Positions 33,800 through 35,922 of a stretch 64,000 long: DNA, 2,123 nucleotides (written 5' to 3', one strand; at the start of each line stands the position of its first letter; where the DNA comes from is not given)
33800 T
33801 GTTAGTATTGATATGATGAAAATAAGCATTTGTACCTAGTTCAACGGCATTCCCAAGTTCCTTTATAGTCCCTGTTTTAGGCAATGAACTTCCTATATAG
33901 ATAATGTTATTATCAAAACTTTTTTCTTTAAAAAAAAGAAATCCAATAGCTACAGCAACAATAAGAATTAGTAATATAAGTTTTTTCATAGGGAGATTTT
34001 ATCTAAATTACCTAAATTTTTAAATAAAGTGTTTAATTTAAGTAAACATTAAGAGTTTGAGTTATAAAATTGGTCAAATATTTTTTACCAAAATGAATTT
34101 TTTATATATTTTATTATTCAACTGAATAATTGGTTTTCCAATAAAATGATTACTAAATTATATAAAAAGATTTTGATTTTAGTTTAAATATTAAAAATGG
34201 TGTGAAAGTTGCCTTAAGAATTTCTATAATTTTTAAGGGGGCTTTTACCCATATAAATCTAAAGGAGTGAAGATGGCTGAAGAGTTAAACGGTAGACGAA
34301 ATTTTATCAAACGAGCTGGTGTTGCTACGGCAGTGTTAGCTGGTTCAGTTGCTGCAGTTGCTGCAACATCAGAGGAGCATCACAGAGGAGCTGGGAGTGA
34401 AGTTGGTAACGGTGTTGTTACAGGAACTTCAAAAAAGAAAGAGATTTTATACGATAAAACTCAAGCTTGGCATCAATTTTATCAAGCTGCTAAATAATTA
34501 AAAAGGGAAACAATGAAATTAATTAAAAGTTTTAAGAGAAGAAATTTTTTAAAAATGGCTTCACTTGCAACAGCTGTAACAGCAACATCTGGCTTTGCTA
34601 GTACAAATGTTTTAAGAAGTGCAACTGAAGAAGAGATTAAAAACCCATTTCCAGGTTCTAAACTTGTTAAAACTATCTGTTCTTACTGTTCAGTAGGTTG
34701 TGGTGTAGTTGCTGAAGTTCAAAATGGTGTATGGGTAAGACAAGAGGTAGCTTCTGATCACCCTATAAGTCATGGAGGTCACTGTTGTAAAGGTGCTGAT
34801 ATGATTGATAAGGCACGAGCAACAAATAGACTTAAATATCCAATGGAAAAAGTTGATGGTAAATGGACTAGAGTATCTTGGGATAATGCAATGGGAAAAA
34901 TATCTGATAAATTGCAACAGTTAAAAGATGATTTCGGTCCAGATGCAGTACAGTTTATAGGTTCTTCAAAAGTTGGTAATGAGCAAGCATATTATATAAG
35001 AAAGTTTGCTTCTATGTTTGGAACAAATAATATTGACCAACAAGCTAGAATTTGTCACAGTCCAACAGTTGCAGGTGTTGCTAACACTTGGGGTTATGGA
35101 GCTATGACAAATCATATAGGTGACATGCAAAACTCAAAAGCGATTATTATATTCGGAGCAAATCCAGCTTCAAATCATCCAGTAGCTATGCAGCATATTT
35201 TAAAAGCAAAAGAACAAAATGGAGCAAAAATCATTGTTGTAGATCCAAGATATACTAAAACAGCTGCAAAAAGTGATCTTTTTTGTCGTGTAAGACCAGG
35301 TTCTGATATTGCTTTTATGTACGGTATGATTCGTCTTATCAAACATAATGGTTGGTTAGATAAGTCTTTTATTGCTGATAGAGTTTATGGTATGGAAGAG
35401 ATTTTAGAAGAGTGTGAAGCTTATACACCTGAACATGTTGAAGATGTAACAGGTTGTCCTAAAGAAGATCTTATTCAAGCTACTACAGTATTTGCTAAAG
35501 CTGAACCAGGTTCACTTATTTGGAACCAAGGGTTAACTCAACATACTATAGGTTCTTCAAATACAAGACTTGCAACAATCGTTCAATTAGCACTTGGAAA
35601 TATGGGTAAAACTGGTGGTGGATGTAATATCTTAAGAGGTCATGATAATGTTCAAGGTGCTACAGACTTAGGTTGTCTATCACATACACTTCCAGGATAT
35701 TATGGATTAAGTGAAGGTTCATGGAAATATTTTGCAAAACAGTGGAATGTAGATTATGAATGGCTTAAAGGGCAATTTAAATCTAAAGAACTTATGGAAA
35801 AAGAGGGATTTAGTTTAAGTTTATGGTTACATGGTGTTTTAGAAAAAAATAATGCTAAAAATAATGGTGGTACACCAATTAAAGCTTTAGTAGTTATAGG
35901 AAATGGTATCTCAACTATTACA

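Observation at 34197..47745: Paralogous periplasmic formate dehydrogenase operons: a Cys-type and a Sec-type catalytic subunit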

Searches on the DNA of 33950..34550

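Call 51: search_rna_families(source=window, start=33950, end=34550, threshold=evalue, max_evalue=5)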
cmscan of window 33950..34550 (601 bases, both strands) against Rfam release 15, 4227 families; matches with E-value up to 5: 4.
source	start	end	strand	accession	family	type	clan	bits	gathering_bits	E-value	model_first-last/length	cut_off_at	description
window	34310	34473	-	RF01504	Afu_254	Gene; sRNA;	-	28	60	0.015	1-158/158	no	A. fumigatus sRNA Afu_254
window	34086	34140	+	RF02846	Ref84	Gene; antisense;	-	21.2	52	3.4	1-87/87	no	Enterococcus sRNA 84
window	34320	34368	+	RF03936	mir-4079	Gene; miRNA;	-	17.1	62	1.1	1-51/51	no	mir-4079 microRNA precursor family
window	34305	34373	-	RF00059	TPP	Cis-reg; riboswitch;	-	15.7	54.3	2.1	1-105/105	no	TPP riboswitch aptamer (THI element)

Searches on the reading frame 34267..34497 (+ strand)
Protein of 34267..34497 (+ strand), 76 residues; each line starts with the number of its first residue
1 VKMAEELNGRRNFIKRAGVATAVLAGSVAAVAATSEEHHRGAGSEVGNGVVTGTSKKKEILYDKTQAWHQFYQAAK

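Call 5: search_protein_families(library=pfam, proteins=[window:34267-34497:+])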
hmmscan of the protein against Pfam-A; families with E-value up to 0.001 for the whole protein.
window:34267-34497:+ (76 aa): 0 families

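Call 6: search_protein_families(library=ncbifam, proteins=[window:34267-34497:+])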
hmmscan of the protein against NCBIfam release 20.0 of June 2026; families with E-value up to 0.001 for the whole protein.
window:34267-34497:+ (76 aa): 1 family
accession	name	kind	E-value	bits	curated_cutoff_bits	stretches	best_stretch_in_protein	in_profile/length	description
TIGR01409.1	TAT_signal_seq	domain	0.00091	19.5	16.7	0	10-28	3-21/29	twin-arginine translocation signal domain-containing protein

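Call 67: search_solved_structures(query=window:34273-34494:+, max_evalue=1, show_alignments=1)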
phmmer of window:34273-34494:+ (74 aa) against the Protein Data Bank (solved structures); distinct sequences matched with E-value up to 1: 2.
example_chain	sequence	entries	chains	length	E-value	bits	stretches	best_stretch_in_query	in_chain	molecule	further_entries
8pjs_A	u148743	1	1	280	0.022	18.7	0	12-36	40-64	SAKeCEref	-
6ner_A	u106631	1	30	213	0.04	17.9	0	15-48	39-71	BMC-H tandem fusion protein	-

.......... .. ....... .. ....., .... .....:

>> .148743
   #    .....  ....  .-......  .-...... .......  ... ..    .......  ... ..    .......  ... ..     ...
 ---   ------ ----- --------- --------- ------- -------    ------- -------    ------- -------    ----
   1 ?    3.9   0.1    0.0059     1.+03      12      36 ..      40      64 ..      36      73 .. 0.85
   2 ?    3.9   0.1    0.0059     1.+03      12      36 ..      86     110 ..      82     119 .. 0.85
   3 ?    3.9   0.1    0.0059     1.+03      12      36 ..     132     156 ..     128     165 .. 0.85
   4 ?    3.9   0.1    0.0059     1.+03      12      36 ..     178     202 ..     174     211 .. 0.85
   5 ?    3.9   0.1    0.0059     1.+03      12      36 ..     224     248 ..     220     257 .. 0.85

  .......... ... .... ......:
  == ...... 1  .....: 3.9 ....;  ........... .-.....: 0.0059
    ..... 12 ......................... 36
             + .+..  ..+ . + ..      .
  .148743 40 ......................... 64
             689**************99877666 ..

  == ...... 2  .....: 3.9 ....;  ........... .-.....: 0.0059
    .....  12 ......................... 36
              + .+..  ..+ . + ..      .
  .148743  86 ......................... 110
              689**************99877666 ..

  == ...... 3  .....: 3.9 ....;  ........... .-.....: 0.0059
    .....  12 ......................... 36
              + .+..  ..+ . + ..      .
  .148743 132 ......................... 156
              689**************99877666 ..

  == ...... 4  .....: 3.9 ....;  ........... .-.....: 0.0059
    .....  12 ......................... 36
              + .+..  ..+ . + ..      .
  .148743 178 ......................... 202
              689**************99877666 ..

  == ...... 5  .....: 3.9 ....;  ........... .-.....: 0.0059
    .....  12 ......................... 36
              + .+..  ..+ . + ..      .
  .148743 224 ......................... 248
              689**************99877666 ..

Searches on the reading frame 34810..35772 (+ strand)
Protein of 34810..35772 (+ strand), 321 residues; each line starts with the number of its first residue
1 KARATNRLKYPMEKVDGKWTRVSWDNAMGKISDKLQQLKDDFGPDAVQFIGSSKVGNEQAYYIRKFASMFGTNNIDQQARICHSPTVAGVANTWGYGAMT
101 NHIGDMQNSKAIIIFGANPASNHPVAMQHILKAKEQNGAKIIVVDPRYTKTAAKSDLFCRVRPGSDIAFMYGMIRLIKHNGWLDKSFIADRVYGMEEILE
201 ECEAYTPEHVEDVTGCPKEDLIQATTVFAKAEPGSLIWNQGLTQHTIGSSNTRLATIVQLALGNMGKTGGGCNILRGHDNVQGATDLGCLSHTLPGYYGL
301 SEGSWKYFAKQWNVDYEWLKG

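Call 66: find_homologous_proteins(query=window:34810-35772:+, max_evalue=1e-60)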
Query window:34810-35772:+ (321 aa): 1347 proteins with E <= 1e-60 among 2840 candidates; the best 120 are listed.
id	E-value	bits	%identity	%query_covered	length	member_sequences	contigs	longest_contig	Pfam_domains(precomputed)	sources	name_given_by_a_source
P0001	4.7e-133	461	81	72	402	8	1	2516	PF00384.28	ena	-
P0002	2.6e-130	452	61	98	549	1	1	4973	PF00384.28,PF04879.22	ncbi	-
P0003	9.6e-130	451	60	98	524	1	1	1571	PF00384.28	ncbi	ncbi:MAG: molybdopterin-dependent oxidoreductase, partial [Thiogranum sp.]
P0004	3.3e-129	449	61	98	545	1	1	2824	PF00384.28,PF04879.22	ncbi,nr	ncbi:MAG: molybdopterin-dependent oxidoreductase, partial [Gammaproteobacteria bacterium]|nr:molybdo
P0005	9.8e-129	447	59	98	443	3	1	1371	PF00384.28,PF04879.22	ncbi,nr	ncbi:MAG TPA: molybdopterin-dependent oxidoreductase, partial [Gammaproteobacteria bacterium]|nr:mol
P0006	9.4e-127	441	57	99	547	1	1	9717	PF00384.28,PF04879.22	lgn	-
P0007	2.2e-126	439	59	98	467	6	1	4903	PF00384.28,PF04879.22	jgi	-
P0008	4.0e-126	439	60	98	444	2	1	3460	PF00384.28,PF04879.22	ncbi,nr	ncbi:MAG: molybdopterin-dependent oxidoreductase, partial [Gammaproteobacteria bacterium]|nr:molybdo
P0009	5.5e-126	438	59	98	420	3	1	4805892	PF00384.28,PF04879.22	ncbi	ncbi:molybdopterin-dependent oxidoreductase [Roseibium salinum]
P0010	1.1e-125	437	59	98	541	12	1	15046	PF00384.28,PF04879.22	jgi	jgi:formate dehydrogenase major subunit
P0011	2.3e-125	436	59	100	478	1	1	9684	PF00384.28,PF04879.22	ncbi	ncbi:MAG: molybdopterin-dependent oxidoreductase, partial [Gammaproteobacteria bacterium]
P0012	2.6e-125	436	58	100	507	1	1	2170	PF00384.28,PF04879.22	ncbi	ncbi:MAG: molybdopterin-dependent oxidoreductase, partial [Vibrio fluvialis]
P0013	3.7e-125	435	59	98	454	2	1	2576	PF00384.28,PF04879.22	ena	-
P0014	8.5e-125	434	59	98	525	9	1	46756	PF00384.28,PF04879.22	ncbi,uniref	ncbi:molybdopterin-dependent oxidoreductase, partial [Vibrio cyclitrophicus]|uniref:molybdopterin-de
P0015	2.3e-124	433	60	98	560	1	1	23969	PF00384.28,PF04879.22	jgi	jgi:formate dehydrogenase major subunit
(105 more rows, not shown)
